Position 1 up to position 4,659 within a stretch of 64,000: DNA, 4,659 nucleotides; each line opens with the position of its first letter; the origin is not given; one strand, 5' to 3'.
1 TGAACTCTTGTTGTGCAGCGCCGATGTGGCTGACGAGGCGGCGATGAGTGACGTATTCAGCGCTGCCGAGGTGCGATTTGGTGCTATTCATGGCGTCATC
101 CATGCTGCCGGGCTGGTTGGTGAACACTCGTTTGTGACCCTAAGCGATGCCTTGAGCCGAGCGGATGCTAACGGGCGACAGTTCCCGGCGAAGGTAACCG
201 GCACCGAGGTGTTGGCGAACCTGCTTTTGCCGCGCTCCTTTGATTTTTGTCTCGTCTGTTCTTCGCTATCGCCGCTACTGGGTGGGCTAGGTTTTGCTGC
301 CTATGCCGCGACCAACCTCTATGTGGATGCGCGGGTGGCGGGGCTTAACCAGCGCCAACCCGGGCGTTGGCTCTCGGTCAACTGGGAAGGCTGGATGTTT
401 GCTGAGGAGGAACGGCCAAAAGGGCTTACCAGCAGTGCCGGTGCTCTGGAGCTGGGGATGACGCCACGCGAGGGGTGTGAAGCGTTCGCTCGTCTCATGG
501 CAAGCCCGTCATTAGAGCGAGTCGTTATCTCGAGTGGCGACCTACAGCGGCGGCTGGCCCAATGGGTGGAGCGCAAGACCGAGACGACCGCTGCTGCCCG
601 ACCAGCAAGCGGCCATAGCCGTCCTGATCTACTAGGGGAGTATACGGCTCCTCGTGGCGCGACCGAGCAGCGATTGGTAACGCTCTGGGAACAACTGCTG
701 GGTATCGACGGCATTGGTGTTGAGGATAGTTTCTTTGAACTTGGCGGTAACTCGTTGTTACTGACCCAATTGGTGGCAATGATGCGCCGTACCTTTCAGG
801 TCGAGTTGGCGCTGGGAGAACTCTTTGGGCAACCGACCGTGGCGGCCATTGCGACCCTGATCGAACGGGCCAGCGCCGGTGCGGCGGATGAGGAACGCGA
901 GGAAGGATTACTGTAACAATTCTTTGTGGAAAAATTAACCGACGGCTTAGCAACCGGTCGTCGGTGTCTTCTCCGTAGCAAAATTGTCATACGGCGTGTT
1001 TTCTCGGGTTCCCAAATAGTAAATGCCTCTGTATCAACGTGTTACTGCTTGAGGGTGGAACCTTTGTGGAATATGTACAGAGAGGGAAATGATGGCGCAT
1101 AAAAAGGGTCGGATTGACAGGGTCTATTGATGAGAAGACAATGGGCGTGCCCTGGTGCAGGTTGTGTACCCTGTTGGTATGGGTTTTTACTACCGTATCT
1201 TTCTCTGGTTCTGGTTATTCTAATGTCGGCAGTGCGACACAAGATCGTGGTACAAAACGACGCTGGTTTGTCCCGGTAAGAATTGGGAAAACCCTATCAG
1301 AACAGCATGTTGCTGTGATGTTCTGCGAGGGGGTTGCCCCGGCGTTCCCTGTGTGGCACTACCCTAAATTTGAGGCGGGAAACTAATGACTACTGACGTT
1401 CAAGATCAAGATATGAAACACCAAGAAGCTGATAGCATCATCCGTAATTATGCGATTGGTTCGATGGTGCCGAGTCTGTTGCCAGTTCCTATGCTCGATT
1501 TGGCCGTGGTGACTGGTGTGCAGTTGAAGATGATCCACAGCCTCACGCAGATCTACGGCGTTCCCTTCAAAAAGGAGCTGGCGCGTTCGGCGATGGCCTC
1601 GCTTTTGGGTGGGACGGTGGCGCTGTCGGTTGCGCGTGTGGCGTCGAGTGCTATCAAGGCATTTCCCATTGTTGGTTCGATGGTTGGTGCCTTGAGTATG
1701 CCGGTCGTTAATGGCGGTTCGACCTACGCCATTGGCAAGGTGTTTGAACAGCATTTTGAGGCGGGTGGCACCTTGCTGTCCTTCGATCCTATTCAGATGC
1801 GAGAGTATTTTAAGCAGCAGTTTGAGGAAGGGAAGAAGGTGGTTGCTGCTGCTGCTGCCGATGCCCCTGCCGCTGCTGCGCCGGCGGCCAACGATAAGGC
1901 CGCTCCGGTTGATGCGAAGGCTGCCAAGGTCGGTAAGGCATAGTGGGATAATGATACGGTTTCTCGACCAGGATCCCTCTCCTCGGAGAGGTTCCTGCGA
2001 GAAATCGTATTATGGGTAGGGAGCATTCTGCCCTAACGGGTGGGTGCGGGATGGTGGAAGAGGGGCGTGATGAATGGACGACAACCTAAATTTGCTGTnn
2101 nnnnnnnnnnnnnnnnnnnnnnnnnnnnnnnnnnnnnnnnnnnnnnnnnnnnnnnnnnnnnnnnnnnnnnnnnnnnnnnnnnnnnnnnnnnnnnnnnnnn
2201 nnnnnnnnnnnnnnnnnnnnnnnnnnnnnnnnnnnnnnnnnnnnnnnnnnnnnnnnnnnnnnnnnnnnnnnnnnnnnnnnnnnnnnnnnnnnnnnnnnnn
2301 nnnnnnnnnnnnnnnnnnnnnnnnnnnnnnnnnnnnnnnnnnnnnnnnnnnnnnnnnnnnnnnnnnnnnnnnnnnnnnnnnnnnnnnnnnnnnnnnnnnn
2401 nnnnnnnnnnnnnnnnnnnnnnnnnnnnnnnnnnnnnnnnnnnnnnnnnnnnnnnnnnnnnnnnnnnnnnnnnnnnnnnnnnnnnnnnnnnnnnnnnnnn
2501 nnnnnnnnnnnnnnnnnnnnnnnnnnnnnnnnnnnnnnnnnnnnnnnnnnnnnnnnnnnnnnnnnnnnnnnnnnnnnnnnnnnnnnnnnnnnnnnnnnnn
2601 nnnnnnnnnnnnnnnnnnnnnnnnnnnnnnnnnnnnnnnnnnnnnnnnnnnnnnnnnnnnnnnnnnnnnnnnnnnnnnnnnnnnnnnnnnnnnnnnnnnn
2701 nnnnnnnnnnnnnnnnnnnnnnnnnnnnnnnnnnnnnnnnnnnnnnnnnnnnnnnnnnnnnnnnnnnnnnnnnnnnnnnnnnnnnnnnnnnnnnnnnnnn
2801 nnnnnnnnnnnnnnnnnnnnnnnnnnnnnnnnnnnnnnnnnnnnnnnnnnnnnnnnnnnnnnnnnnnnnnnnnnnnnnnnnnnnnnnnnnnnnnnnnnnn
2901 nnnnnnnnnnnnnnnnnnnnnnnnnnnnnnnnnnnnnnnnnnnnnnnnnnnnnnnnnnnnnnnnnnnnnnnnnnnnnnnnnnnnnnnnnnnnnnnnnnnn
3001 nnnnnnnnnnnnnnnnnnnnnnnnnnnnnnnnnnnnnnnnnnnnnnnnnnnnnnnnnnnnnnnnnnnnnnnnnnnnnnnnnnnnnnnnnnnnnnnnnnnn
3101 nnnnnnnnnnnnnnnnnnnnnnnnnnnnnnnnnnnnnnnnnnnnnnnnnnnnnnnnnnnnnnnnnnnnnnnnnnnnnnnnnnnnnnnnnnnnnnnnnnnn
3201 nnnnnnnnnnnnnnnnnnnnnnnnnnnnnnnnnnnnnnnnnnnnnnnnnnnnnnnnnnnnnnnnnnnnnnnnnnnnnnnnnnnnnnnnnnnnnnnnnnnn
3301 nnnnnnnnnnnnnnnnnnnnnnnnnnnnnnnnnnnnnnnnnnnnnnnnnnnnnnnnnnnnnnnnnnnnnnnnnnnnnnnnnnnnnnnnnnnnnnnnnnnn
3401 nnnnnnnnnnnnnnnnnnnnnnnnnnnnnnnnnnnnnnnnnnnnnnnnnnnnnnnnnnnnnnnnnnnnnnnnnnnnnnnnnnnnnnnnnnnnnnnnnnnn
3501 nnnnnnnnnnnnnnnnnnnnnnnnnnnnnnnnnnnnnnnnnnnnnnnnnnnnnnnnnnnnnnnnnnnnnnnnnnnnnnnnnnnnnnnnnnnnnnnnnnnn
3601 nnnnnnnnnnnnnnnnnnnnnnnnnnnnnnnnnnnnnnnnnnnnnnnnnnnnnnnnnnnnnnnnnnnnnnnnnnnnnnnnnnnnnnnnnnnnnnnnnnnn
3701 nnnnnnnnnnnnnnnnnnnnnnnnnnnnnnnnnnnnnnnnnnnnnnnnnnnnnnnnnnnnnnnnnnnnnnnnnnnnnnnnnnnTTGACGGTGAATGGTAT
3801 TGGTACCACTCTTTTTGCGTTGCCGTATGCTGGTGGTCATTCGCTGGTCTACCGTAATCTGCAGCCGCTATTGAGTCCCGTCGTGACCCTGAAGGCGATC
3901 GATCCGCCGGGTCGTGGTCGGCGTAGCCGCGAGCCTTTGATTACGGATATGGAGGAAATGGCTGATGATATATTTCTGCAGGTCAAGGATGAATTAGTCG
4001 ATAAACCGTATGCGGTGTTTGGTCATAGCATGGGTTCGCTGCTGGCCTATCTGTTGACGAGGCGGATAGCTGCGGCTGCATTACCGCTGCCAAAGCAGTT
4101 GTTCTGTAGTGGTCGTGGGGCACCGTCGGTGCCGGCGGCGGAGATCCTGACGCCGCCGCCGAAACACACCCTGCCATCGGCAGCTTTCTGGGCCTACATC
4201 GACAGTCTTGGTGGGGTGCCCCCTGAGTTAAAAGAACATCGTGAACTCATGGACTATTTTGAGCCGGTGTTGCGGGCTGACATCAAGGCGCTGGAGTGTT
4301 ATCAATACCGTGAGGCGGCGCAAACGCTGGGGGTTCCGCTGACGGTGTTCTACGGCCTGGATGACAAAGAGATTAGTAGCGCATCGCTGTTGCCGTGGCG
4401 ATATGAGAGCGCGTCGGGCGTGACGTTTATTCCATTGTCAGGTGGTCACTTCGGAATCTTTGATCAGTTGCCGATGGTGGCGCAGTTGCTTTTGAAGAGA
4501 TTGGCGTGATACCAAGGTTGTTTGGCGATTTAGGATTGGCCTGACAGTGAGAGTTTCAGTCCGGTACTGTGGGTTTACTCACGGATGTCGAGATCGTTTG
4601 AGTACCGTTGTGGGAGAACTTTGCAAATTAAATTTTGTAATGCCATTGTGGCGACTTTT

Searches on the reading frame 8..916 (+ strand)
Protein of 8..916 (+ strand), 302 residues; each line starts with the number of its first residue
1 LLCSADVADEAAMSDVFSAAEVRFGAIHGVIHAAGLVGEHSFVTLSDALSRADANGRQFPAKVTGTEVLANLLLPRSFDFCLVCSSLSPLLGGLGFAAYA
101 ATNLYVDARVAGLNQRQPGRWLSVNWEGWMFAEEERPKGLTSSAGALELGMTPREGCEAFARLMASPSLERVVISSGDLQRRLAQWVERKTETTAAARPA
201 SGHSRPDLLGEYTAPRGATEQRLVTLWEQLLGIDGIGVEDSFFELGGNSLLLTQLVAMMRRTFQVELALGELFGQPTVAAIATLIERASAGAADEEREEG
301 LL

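Call 7: search_protein_families(library=pfam, proteins=[window:8-916:+], max_evalue=0.01)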
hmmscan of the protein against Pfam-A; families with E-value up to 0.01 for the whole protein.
window:8-916:+ (302 aa): 4 families
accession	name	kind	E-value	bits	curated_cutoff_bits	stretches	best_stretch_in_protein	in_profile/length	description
PF08659.16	KR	-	6.4e-21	75.5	22.6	1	2-129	57-178/180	KR domain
PF00550.31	PP-binding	-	2.1e-17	63.6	20.8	1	221-285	1-67/67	Phosphopantetheine attachment site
PF13561.12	adh_short_C2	-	0.00024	21.2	27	1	3-47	48-94/236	Enoyl-(Acyl carrier protein) reductase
PF00106.31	adh_short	-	0.00082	19.3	26.6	1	3-102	54-152/195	short chain dehydrogenase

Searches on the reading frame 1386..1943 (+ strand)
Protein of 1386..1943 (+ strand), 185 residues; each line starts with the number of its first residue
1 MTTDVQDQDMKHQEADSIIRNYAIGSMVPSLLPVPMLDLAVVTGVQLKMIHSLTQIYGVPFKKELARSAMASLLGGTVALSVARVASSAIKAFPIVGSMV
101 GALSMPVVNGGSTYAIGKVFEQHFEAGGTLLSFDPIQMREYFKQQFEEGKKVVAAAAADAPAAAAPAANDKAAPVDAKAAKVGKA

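Call 7: search_protein_families(library=pfam, proteins=[window:1386-1943:+], max_evalue=0.01)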
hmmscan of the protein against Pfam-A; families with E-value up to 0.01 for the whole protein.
window:1386-1943:+ (185 aa): 3 families
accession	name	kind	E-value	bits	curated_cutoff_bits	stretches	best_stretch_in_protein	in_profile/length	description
PF05128.17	DUF697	-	8.7e-13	48.8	27.7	1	12-147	19-158/162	Domain of unknown function (DUF697)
PF12787.12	EcsC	-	0.0016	18.6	30.4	1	36-79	114-157/240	EcsC protein family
PF19545.4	DUF6069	-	0.0069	16.9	27.2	1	21-108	9-96/129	Family of unknown function (DUF6069)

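Call 16: find_encoding_contigs(protein=window:1386-1943:+, flank=10000, max_places=6)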
Protein window:1386-1943:+ (185 aa): 5 contigs read that carry it; 2 places shown.
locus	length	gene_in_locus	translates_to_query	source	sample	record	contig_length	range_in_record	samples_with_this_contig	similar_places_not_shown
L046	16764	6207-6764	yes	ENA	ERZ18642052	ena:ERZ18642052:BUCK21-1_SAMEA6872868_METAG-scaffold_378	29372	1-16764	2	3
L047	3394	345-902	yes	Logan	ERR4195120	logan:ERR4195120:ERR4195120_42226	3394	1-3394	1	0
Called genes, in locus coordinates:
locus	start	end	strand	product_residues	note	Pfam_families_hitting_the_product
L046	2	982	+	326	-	?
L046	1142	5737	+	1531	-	PF00109:ketoacyl-synt, PF02801:Ketoacyl-synt_C, PF16197:KAsynt_C_assoc, PF22336:RhiE-like_linker, PF22621:CurL-like_PKS_C, PF00698:Acyl_transf_1, PF08659:KR, PF00550:PP-binding, +2 more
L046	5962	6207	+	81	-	-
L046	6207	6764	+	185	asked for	PF05128:DUF697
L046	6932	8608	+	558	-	PF00664:ABC_membrane (weak), PF00005:ABC_tran, PF13304:AAA_21 (faint), PF02463:SMC_N (weak)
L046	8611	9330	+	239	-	PF00975:Thioesterase, PF12697:Abhydrolase_6, PF00561:Abhydrolase_1 (weak), PF12146:Hydrolase_4 (faint)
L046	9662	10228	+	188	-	PF01583:APS_kinase, PF13671:AAA_33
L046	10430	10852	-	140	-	PF02517:Rce1-like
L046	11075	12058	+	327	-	PF01145:Band_7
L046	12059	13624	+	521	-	PF13433:Peripla_BP_5, PF13458:Peripla_BP_6, PF01094:ANF_receptor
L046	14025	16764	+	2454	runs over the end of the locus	PF00501:AMP-binding, PF23024:AMP-dom_DIP2-like, PF00550:PP-binding, PF00109:ketoacyl-synt, PF02801:Ketoacyl-synt_C, PF16197:KAsynt_C_assoc, PF22621:CurL-like_PKS_C, PF00698:Acyl_transf_1, +5 more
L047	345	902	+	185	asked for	PF05128:DUF697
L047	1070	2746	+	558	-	PF00664:ABC_membrane (weak), PF00005:ABC_tran, PF13304:AAA_21 (faint), PF02463:SMC_N (weak)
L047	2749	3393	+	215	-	?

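Call 19: search_protein_families(library=pfam, proteins=[L046:2-982:+, L046:1142-5737:+, L046:5962-6207:+, L046:10430-10852:-], max_evalue=0.01)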
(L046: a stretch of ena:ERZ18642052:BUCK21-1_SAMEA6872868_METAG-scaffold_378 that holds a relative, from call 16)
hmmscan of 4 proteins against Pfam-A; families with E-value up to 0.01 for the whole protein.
L046:2-982:+ (326 aa): 0 families

L046:1142-5737:+ (1531 aa): 11 families
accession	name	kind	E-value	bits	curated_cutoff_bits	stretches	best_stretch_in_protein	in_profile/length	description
PF00109.32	ketoacyl-synt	-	3.2e-64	217.4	20.8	1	18-266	4-252/252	Beta-ketoacyl synthase, N-terminal domain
PF02801.28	Ketoacyl-synt_C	-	1.2e-38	132.3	20.8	1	274-393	1-119/119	Beta-ketoacyl synthase, C-terminal domain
PF08659.16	KR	-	7.9e-33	114.3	22.6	1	1160-1358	1-178/180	KR domain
PF00698.26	Acyl_transf_1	-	1.1e-32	114.2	32.7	1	542-830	2-275/319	Acyl transferase domain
PF22621.2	CurL-like_PKS_C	-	2.4e-19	69.5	27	1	458-514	2-58/64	CurL-like, PKS C-terminal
PF16197.11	KAsynt_C_assoc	-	2.4e-17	63.8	33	1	395-509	1-111/111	Ketoacyl-synthetase C-terminal extension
PF00550.31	PP-binding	-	1.3e-16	61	20.8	1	1450-1514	1-67/67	Phosphopantetheine attachment site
PF22336.2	RhiE-like_linker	-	8.1e-13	48.6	27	1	461-523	2-61/67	RhiE-like, KS-MAT linker domain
PF00106.31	adh_short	-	3.3e-07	30.4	26.6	1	1162-1331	3-152/195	short chain dehydrogenase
PF13561.12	adh_short_C2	-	1.9e-06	28.1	27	1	1223-1276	41-94/236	Enoyl-(Acyl carrier protein) reductase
PF00108.29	Thiolase_N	-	0.00052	19.9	26.4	1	173-215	68-112/260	Thiolase, N-terminal domain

L046:5962-6207:+ (81 aa): 0 families

L046:10430-10852:- (140 aa): 1 family
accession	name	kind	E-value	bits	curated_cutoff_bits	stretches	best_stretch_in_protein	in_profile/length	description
PF02517.21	Rce1-like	-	1.7e-16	60.7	22.4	1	41-136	5-92/93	Type II CAAX prenyl endopeptidase Rce1-like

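Call 44: search_protein_families(library=ncbifam, proteins=[L046:1142-5737:+, L046:2-982:+], max_evalue=1e-10)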
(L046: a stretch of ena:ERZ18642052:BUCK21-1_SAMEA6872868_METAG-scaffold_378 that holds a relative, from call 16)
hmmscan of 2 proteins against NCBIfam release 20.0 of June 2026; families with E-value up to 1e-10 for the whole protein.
L046:1142-5737:+ (1531 aa): 27 families (the best 25 are shown)
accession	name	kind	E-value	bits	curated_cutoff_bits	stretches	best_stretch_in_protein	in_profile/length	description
NF045894.1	PKS_plus_SDR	equivalog_domain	3.6e-242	807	1740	2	18-915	3-886/1515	type I polyketide synthase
NF041183.1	Pks2_ls1_myc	equivalog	2.8e-149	498.7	2400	2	18-776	4-761/2086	sulfolipid-1 biosynthesis phthioceranic/hydroxyphthioceranic acid synthase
NF040607.1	mycolic_Pks13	equivalog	2.8e-126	422.8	2100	2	14-444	99-526/1680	polyketide synthase Pks13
TIGR02813.1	omega_3_PfaA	subfamily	9.1e-88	294.6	1010.1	2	168-443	186-461/2582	polyketide-type polyunsaturated fatty acid synthase PfaA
NF037940.1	PKS_MbtD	equivalog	2e-47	161.9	1150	2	460-803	9-347/978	mycobactin polyketide synthase MbtD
TIGR03150.1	fabF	equivalog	2.1e-43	148.6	493.75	1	72-441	52-406/407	beta-ketoacyl-ACP synthase II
NF005589.0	PRK07314.1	subfamily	3.2e-41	141.5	387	1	164-442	140-410/413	beta-ketoacyl-ACP synthase II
NF037941.1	PKS_NbtC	equivalog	4.4e-38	130.9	1150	2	461-975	14-517/1027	nocobactin polyketide synthase NbtC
NF005490.0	PRK07103.1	equivalog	3.2e-36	125.3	445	1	102-442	83-411/414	polyketide beta-ketoacyl:acyl carrier protein synthase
NF004970.0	PRK06333.1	subfamily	4.7e-36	124.6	525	1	165-441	150-419/424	beta-ketoacyl-ACP synthase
NF053555.1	prodigi_MBC_PigJ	equivalog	2.3e-35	122.1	900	1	171-442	496-757/759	prodigiosin MBC biosynthesis protein PigJ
NF058662.1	cispenta_AmcF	equivalog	3.7e-33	115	325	1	168-401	109-336/369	cispentacin biosynthesis acyltransferase subunit AmcF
NF006274.0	PRK08439.1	equivalog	3.3e-29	101.9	621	1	171-441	145-403/406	beta-ketoacyl-ACP synthase II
NF004618.0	PRK05952.1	equivalog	3.1e-28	98.7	455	1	166-442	125-381/384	beta-ketoacyl-ACP synthase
NF006434.0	PRK08722.1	equivalog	1.5e-27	96.5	759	1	174-441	150-411/414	beta-ketoacyl-ACP synthase II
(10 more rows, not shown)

L046:2-982:+ (326 aa): 0 families

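Call 45: search_solved_structures(query=L046:1142-2600:+, max_evalue=1e-60)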
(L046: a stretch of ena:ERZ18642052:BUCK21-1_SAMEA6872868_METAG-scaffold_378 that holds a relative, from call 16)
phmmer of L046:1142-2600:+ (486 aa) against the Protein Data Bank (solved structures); distinct sequences matched with E-value up to 1e-60: 61 (the best 60 are shown).
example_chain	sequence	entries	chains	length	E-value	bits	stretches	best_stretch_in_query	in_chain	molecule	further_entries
7zma_A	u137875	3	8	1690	2.5e-170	570.7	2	15-476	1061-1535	Putative polyketide synthase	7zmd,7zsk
4wky_A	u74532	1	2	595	6.9e-150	503.3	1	14-484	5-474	Beta-ketoacyl synthase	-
4oqj_A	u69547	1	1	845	1.3e-147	495.8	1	16-477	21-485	PKS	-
8xjy_A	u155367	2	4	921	3.6e-146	491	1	15-470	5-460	Polyketide synthase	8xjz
8xju_A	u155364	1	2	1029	4.8e-146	490.6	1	15-470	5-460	Polyketide synthase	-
8xbl_A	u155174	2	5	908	3.5e-120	405.3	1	15-477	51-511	Colibactin polyketide synthase ClbC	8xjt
6mhl_A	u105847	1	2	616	8.8e-109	367.7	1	17-483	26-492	Hybrid NRPS/PKS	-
5elp_C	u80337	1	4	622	3.7e-108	365.7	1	17-484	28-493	NRPS/PKS protein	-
8cjh_A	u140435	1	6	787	3.9e-107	362.3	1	16-485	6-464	Colibactin hybrid non-ribosomal peptide synthetase/type I polyketide synthase ClbK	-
4z37_A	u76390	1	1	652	7.8e-97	328.3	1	16-482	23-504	Putative mixed polyketide synthase/non-ribosomal peptide synthetase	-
4mz0_A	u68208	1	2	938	5.8e-95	322.2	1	9-447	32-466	CurL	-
4zdn_A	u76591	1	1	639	4.7e-93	315.8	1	15-475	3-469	AT-less polyketide synthase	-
4qyr_A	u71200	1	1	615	7.7e-93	315.1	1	17-479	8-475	AT-less polyketide synthase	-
7s6b_A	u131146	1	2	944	1e-92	314.8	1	14-484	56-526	Polyketide synthase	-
7s6c_A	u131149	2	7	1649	3.3e-92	313.1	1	17-484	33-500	6-deoxyerythronolide-B synthase EryA2, modules 3 and 4, Lsd14 Polyketide synthase fusion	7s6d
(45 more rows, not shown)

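Call 63: find_related_loci(query=L046:1142-5737:+, collection=metagenome_contigs, flank=10000)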
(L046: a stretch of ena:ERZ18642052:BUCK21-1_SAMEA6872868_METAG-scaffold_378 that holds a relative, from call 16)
Query L046:1142-5737:+ (1531 aa) in metagenome_contigs; peptide patterns used: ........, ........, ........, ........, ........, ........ (x = any residue, [..] = any of these).
446 stretches matched a pattern; 61 encode a relative of the query (tblastn E <= 1e-3); 61 distinct loci.
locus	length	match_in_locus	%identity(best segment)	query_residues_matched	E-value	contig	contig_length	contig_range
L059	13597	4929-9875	43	17-1516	0e+0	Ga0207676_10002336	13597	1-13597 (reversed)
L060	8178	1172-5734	40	18-1531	0e+0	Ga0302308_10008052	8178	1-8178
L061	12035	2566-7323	38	18-1528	0e+0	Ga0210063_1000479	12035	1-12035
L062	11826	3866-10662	38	4-1524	0e+0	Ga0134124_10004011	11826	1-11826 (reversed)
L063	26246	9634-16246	42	15-1524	0e+0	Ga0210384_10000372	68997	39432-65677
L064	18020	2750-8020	42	5-1486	0e+0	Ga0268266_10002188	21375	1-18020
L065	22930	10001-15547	42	10-1522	0e+0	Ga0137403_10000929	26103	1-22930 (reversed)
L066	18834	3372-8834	37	18-1514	0e+0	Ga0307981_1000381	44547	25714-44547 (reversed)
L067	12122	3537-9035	36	2-1519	0e+0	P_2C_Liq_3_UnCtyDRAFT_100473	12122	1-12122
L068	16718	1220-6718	36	2-1519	0e+0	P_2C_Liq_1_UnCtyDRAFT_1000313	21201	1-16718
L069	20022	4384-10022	38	18-1524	0e+0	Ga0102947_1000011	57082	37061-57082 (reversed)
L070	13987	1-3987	37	243-1527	3e-180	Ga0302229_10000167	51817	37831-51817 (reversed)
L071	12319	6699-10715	36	18-1512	3e-145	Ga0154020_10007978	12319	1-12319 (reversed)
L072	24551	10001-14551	41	18-1531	0e+0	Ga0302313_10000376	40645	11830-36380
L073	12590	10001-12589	36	18-903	6e-137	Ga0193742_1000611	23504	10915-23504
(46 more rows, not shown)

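Call 69: search_solved_structures(query=L046:2-982:+, max_evalue=1)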
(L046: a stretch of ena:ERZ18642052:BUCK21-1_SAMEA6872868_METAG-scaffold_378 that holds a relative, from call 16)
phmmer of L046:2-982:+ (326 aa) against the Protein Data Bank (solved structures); distinct sequences matched with E-value up to 1: 1.
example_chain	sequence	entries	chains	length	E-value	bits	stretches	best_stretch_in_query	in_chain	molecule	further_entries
3mkh_A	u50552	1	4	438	0.17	14.8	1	78-163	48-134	NITROALKANE OXIDASE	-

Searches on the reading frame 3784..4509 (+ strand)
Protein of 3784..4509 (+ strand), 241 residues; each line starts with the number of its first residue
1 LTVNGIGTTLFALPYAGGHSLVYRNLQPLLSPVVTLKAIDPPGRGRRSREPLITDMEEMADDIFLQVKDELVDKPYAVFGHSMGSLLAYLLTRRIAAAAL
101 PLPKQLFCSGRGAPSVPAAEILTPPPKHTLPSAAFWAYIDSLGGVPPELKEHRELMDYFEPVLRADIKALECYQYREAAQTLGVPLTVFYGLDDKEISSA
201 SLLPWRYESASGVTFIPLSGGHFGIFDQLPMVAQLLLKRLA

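Call 6: search_protein_families(library=pfam, proteins=[window:3784-4509:+], max_evalue=0.001)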
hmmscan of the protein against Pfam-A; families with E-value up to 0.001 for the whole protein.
window:3784-4509:+ (241 aa): 4 families
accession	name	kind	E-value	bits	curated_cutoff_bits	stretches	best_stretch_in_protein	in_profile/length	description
PF00975.26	Thioesterase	-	2e-36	126.7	26.4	1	9-236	2-222/226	Thioesterase domain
PF12697.13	Abhydrolase_6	-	7.8e-11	43.5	26.3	1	17-226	8-208/217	Alpha/beta hydrolase family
PF00561.26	Abhydrolase_1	-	4.3e-07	30.3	25.8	1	17-91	10-86/245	alpha/beta hydrolase fold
PF12146.15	Hydrolase_4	-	7.4e-06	25.9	27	1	38-94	36-96/239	Serine aminopeptidase, S33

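Call 14: search_protein_families(library=ncbifam, proteins=[window:3784-4509:+], max_evalue=0.001)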
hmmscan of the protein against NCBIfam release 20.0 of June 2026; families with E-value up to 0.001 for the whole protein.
window:3784-4509:+ (241 aa): 4 families
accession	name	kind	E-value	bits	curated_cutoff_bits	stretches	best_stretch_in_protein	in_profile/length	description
TIGR03056.1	bchO_mg_che_rel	equivalog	9.1e-06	24.9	172.55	1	7-92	28-113/278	alpha/beta fold hydrolase BchO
NF011457.0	PRK14875.1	equivalog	9.3e-06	24.8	307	1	22-94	147-218/372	acetoin dehydrogenase dihydrolipoyllysine-residue acetyltransferase subunit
TIGR01738.1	bioH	equivalog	5.2e-05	23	206.95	1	18-92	15-83/245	pimeloyl-ACP methyl ester esterase BioH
TIGR03695.1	menH_SHCHC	equivalog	0.00023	20.7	208.55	1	23-91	18-88/252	2-succinyl-6-hydroxy-2,4-cyclohexadiene-1-carboxylate synthase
